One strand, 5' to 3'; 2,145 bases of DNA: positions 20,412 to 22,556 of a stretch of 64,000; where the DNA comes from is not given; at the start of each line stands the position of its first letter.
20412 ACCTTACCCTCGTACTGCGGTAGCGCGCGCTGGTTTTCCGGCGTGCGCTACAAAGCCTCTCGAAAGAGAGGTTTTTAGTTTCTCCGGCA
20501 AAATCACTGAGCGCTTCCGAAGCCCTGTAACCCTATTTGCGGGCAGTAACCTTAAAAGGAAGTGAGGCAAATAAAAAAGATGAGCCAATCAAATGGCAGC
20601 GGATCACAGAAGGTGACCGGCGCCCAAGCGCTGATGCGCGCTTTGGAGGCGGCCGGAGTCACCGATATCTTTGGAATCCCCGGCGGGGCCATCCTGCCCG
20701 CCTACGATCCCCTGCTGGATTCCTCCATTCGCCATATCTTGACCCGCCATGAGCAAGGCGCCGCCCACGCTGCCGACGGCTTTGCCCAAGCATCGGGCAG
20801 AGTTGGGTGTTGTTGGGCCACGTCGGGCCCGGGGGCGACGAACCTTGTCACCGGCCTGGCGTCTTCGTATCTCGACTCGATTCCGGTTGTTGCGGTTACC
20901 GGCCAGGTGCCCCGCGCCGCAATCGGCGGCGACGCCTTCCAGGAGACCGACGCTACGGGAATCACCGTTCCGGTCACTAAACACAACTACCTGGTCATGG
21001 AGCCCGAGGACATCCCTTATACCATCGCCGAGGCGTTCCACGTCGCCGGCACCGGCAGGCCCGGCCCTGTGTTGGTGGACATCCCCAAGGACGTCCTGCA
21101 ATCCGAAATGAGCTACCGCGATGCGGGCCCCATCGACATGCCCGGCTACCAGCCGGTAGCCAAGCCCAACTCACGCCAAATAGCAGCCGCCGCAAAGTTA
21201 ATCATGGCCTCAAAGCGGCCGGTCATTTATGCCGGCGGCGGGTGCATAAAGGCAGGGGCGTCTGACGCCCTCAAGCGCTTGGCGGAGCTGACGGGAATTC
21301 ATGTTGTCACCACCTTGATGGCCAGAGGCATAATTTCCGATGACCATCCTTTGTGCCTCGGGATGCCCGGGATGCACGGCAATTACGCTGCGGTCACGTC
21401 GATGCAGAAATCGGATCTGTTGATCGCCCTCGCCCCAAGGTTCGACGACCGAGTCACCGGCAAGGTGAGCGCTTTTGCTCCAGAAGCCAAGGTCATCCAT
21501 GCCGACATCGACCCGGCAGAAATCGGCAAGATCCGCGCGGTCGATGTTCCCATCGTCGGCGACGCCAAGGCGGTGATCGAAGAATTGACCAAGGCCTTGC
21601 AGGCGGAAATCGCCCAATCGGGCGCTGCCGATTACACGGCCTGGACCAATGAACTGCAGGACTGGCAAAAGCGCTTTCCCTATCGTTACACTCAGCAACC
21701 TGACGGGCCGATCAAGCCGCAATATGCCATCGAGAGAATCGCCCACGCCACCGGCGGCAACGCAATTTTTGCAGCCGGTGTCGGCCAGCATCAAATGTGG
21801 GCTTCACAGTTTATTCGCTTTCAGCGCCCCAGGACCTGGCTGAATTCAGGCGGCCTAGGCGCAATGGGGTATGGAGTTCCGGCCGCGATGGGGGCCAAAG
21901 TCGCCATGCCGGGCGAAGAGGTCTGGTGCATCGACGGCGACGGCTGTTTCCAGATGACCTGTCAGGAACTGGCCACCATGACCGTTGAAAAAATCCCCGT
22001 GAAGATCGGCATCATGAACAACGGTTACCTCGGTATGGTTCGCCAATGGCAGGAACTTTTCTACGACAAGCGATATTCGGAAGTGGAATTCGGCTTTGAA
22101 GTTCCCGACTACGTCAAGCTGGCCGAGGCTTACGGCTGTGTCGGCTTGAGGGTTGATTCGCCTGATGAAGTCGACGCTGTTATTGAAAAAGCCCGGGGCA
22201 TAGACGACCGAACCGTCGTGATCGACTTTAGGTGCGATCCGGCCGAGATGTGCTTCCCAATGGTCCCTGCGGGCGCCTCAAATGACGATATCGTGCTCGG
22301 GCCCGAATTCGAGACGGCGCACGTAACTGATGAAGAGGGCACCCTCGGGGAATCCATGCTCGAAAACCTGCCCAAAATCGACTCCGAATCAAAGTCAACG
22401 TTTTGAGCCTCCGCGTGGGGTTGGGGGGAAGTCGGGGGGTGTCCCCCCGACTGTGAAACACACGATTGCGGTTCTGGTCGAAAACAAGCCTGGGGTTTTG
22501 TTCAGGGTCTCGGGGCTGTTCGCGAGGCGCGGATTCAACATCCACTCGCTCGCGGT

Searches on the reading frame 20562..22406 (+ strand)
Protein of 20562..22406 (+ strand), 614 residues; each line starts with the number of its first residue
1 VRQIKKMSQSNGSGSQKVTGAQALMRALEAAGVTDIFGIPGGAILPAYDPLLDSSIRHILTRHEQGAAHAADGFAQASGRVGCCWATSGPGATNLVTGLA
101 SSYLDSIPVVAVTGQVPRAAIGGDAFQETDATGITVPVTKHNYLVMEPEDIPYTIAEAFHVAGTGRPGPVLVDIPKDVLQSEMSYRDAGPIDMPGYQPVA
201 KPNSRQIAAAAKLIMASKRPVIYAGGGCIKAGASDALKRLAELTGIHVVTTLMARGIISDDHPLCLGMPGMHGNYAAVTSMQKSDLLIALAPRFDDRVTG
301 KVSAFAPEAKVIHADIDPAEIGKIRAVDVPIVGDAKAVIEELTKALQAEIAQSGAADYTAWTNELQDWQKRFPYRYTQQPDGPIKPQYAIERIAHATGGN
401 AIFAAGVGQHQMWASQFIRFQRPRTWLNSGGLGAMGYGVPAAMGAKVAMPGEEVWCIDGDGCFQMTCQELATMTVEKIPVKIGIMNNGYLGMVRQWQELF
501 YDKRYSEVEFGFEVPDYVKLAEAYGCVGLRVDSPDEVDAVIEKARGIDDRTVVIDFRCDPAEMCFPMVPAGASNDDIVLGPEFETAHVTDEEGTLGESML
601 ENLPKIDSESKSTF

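Call 11: search_protein_families(library=pfam, proteins=[window:20562-22406:+], max_evalue=0.001)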
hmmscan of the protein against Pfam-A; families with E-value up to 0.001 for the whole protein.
window:20562-22406:+ (614 aa): 3 families
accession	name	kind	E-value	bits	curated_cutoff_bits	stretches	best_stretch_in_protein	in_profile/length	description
PF02775.26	TPP_enzyme_C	-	2.1e-55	187.1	21.9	1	406-555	1-150/151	Thiamine pyrophosphate enzyme, C-terminal TPP binding domain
PF00205.28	TPP_enzyme_M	-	1.1e-50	171.3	30.4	1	207-342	1-137/137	Thiamine pyrophosphate enzyme, central domain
PF02776.23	TPP_enzyme_N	-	3.7e-39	133.6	26.8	1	19-133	2-118/119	Thiamine pyrophosphate enzyme, N-terminal TPP binding domain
